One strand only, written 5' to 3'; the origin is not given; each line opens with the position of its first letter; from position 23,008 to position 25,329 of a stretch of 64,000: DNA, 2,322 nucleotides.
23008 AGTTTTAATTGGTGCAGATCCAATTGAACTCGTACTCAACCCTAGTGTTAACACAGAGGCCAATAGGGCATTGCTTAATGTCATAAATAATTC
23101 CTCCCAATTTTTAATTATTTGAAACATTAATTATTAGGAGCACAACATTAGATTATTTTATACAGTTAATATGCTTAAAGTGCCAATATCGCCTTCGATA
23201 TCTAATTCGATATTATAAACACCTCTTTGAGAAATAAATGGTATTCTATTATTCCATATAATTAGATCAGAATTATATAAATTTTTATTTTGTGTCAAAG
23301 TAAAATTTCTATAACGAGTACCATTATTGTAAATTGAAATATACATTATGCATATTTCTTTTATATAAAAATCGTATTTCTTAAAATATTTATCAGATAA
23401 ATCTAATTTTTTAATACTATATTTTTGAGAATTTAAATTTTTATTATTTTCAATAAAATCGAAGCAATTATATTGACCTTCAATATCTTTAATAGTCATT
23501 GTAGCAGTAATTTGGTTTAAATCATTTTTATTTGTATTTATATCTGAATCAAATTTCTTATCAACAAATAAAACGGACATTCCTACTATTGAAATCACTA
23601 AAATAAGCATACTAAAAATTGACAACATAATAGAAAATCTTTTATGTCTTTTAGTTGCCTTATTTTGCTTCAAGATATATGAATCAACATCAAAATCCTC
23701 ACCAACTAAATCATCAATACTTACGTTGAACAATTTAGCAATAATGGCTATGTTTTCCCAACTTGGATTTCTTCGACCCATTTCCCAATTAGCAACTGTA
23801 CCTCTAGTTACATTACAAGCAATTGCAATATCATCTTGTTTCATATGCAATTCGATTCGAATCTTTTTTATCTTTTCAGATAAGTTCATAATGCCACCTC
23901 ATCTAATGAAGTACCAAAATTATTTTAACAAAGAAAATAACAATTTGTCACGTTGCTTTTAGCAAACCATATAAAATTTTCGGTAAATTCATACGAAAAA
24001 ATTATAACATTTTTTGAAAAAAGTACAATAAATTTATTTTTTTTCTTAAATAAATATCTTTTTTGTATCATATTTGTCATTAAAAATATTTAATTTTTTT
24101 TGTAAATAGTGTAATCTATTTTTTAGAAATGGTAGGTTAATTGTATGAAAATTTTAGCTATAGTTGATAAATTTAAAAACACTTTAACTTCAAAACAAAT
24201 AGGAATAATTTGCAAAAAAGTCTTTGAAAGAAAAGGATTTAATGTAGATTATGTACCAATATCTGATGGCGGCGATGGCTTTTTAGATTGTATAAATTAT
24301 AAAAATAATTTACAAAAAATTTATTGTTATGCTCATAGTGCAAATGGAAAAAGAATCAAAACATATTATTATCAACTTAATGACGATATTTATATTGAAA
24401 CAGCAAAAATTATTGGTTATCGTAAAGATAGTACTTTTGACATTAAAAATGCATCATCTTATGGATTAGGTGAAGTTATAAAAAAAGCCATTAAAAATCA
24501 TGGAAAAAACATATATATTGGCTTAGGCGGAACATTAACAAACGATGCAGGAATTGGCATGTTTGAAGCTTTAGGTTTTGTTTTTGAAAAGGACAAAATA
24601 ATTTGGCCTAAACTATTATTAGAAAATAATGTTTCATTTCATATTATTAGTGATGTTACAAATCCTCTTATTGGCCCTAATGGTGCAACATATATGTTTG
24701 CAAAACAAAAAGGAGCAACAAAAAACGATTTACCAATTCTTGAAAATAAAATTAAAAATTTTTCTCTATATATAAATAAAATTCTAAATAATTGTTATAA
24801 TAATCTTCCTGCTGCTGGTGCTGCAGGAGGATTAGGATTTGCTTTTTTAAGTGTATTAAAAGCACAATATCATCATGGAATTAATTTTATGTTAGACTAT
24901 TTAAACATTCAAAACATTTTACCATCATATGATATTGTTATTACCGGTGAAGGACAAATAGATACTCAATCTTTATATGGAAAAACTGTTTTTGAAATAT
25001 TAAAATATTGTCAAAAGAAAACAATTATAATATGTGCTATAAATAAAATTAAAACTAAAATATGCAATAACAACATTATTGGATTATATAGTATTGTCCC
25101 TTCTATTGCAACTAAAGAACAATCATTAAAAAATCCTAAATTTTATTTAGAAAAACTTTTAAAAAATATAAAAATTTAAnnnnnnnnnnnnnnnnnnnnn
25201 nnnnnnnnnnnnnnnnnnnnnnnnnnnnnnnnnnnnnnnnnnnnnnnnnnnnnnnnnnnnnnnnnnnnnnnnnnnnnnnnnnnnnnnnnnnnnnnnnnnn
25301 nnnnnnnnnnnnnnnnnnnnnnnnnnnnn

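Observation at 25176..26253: Serine recombinase next to an IR-bounded element containing an outward-facing consensus promoter: candidate phase-variable switch or res-like site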

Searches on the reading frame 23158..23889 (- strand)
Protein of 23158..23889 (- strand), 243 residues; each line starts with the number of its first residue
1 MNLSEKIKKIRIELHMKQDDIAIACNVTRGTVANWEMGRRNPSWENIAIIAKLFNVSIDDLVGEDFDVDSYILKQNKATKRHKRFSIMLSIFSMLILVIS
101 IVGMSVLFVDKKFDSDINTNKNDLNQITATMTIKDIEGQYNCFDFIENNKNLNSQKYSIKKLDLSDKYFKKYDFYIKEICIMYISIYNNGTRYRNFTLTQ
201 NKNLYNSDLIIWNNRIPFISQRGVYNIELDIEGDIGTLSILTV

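Call 3: search_protein_families(library=pfam, proteins=[window:23158-23889:-], max_evalue=0.01)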
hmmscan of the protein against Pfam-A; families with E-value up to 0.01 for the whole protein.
window:23158-23889:- (243 aa): 4 families
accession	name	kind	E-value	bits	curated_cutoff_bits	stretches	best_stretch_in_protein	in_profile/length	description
PF01381.28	HTH_3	-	3.4e-12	46.7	23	1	7-61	1-55/55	Helix-turn-helix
PF12844.13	HTH_19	-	8.1e-07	29.3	30.2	1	5-61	2-58/64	Helix-turn-helix domain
PF13443.12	HTH_26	-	9e-06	26.3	22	1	6-62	1-58/63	Cro/C1-type HTH DNA-binding domain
PF13560.12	HTH_31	-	1.8e-05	25.4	27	1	8-60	7-60/64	Helix-turn-helix domain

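Call 10: search_protein_families(library=ncbifam, proteins=[window:23158-23889:-], max_evalue=0.01)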
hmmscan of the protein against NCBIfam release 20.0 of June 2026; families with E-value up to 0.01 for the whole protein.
window:23158-23889:- (243 aa): 12 families
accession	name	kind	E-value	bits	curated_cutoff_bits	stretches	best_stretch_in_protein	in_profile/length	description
NF041951.1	phage_RstR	subfamily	1.1e-13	51.3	80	1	1-68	1-68/108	RstR family transcriptional repressor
NF047948.1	male_kill_WMK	equivalog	5e-06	26.2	300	1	3-66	163-226/300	WO male-killing family protein Wmk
NF047542.1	telomere_Tap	equivalog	2.8e-05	23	600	1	8-55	23-70/695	telomere-associated protein Tap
NF041575.1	antitoxPezA_Strep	equivalog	4.6e-05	23.4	290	1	4-65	3-64/158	type II toxin-antitoxin system antitoxin PezA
TIGR03830.1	CxxCG_CxxCG_HTH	subfamily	5.3e-05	23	61.8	1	4-50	67-113/127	type II TA system antitoxin MqsA family protein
NF007257.0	PRK09706.1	subfamily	0.00019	21.2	101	1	3-92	6-96/135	transcriptional repressor DicA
NF041265.1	NadS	equivalog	0.00033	20.9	60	1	6-51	34-79/94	NadS family protein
TIGR03070.1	couple_hipB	subfamily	0.00052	19.9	71.65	1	3-56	3-56/58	type II toxin-antitoxin system Y4mF family antitoxin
NF052239.1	antitox_spr1629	equivalog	0.00063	18.9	335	1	3-131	3-126/377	spr1629 family repressor/antitoxin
NF006015.0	PRK08154.1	subfamily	0.0012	18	204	1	2-66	30-94/314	anaerobic benzoate catabolism transcriptional regulator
NF003162.0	PRK04140.1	equivalog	0.0019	17.3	263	1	5-111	129-226/317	transcriptional regulator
TIGR00270.2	TIGR00270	equivalog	0.0047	16.7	110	1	4-62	77-135/159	multiprotein bridging factor aMBF1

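Call 47: search_protein_families(library=padloc, proteins=[window:23158-23889:-], max_evalue=0.001)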
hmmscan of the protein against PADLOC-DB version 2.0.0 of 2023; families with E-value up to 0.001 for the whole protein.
window:23158-23889:- (243 aa): 7 families
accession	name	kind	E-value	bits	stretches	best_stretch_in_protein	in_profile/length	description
PDLC02926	HTH_VI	-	4.9e-08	31.1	1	2-66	1-65/92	-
PDLC03665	Control_protein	-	1.8e-07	29.3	1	4-62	10-69/77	control protein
PDLC03954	RmrA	-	2.7e-07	27.8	1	4-118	12-128/380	-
PDLC04142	capH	-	4.8e-07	28.8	1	2-65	6-69/103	capH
PDLC03668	Control_protein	-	2.1e-06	26.2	1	4-57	10-63/79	control protein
PDLC03951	RmrA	-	1.6e-05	22.1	1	4-60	10-66/400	-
PDLC03952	RmrA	-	1.8e-05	21.8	1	5-57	25-77/395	-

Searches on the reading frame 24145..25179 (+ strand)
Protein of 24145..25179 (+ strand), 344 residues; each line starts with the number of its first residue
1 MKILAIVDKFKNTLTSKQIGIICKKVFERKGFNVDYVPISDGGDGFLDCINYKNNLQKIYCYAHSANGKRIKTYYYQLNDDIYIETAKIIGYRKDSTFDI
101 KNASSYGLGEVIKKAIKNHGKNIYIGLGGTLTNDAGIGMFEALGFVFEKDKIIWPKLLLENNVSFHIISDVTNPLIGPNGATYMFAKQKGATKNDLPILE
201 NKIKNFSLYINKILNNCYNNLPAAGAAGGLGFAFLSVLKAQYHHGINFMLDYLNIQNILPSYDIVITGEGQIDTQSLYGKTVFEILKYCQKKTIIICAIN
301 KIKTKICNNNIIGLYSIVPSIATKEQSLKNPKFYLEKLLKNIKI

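Call 3: search_protein_families(library=pfam, proteins=[window:24145-25179:+], max_evalue=0.01)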
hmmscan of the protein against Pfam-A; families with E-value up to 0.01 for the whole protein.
window:24145-25179:+ (344 aa): 1 family
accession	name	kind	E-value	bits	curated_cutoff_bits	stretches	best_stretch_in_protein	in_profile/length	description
PF02595.20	Gly_kinase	-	1.1e-82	278.4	23.3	2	161-342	182-367/372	Glycerate kinase family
